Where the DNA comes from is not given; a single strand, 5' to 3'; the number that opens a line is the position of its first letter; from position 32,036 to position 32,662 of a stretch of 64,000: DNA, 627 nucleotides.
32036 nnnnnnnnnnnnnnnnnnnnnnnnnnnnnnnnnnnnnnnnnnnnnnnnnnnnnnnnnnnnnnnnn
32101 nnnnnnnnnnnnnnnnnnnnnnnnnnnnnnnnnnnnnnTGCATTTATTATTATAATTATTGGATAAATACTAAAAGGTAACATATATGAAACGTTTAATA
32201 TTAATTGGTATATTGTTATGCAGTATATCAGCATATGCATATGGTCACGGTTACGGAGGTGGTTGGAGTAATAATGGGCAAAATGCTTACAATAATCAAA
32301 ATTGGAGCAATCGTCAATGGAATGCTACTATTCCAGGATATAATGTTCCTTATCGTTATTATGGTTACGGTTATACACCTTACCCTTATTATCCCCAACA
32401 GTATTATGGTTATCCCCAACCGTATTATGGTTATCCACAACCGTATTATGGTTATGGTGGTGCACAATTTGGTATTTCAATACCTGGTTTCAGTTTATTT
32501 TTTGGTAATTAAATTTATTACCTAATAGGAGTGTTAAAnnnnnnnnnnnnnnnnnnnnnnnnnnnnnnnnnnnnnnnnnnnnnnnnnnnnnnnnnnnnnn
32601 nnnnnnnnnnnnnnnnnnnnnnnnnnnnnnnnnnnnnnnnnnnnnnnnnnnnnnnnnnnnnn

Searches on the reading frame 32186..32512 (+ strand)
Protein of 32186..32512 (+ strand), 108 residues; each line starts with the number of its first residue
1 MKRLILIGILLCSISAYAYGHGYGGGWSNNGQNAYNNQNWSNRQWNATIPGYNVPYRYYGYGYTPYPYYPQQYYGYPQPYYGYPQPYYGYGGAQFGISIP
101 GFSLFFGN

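Call 11: search_protein_families(library=pfam, proteins=[window:32186-32512:+], max_evalue=0.1)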
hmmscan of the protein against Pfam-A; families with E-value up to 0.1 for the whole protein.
window:32186-32512:+ (108 aa): 0 families

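Call 12: search_protein_families(library=phrogs, proteins=[window:32186-32512:+], max_evalue=0.01)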
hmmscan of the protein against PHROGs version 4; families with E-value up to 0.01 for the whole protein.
window:32186-32512:+ (108 aa): 0 families

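Call 31: find_homologous_proteins(query=A2, max_evalue=0.01)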
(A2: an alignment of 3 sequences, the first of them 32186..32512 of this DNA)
Query A2 (3 sequences) (108 aa, profile of the alignment): 2 proteins with E <= 0.01 among 4284 candidates.
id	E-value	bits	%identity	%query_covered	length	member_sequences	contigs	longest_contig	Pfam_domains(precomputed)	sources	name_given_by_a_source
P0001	9.7e-25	105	-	-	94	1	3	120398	-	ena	-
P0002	3.2e-8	52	38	98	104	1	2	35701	-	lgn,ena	-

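Call 33: find_encoding_contigs(protein=P0002, flank=10000)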
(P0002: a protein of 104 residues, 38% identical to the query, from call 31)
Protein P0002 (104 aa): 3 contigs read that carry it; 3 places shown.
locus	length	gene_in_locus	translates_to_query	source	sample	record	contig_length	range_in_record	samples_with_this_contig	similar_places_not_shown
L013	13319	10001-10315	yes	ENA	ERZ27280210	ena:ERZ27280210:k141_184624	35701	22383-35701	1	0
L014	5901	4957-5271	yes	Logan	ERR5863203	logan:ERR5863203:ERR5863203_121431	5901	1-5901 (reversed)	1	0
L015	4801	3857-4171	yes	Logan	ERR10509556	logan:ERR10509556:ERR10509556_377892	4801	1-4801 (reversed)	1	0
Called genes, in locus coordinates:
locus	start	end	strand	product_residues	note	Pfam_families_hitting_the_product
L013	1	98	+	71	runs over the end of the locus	-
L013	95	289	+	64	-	-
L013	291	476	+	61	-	-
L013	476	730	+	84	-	-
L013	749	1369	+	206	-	PF08719:NADAR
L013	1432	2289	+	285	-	PF03235:GmrSD_N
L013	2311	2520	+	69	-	-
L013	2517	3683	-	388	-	-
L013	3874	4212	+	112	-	-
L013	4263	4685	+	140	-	-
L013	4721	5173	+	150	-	-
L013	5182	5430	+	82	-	-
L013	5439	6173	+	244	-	-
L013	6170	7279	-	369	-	-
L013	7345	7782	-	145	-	-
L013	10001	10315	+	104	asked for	-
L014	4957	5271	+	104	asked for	-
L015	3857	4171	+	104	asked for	-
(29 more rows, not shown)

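Call 62: search_protein_families(library=ncbifam, proteins=[window:32186-32512:+], max_evalue=0.1)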
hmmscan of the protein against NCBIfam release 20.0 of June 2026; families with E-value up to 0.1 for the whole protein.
window:32186-32512:+ (108 aa): 0 families

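Call 81: search_protein_representatives(alignment_id=A3)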
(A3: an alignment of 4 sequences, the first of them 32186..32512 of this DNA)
Query: 4 sequences, 104 profile positions. Proteins with E-value up to 0.001 (for the whole library): 23; up to 1e-10: 2; up to 1e-30: 1. The best 23 are listed.
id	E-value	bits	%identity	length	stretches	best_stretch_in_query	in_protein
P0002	5.0e-39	149.2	-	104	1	2-102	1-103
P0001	4.0e-24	101.3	-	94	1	1-104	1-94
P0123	8.4e-10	55.3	-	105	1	2-102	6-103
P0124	5.9e-09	52.6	-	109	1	2-103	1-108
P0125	7.4e-06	42.6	-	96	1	7-102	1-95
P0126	3.8e-05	40.3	-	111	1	3-94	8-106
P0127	4.0e-05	40.3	-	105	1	7-93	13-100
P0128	4.3e-05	40.1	-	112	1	19-102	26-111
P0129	5.8e-05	39.7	-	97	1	2-103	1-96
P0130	1.1e-04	38.8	-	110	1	19-102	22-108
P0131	1.2e-04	38.8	-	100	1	2-104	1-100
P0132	1.3e-04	38.6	-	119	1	2-102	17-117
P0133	1.4e-04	38.5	-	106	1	10-103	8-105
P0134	2.4e-04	37.8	-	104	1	9-99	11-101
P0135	3.0e-04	37.4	-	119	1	6-84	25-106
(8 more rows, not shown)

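Call 85: search_protein_families(library=pfam, alignment_id=A5, max_evalue=0.01)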
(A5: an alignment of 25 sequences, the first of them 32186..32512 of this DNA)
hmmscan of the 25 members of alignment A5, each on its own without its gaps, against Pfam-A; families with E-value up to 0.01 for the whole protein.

A. member 1, window:32186-32512:+ (108 aa): 0 families

B. families by the number of members that match (of 25 scanned): 1 family
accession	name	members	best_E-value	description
PF07172.16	GRP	1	0.0077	Glycine rich protein family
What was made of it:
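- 32186..33191 (+): Three tandem genes (32186-32512, 32539-32862, 32889-33191) of a separate secreted family. Each has an SPase-I-type leader, a His/Gly/Trp or poly-Asp module, a Tyr/Pro/Gln module and a C-terminal GIs.PGFs.FF motif. There is no Pfam family (calls 11, 85).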

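Call 86: search_dna_similar(query=window:32186-32512:+, collection=phages, mode=protein, max_evalue=0.01, max_rows=10)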
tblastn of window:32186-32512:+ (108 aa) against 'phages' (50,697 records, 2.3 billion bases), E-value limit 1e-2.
No match.
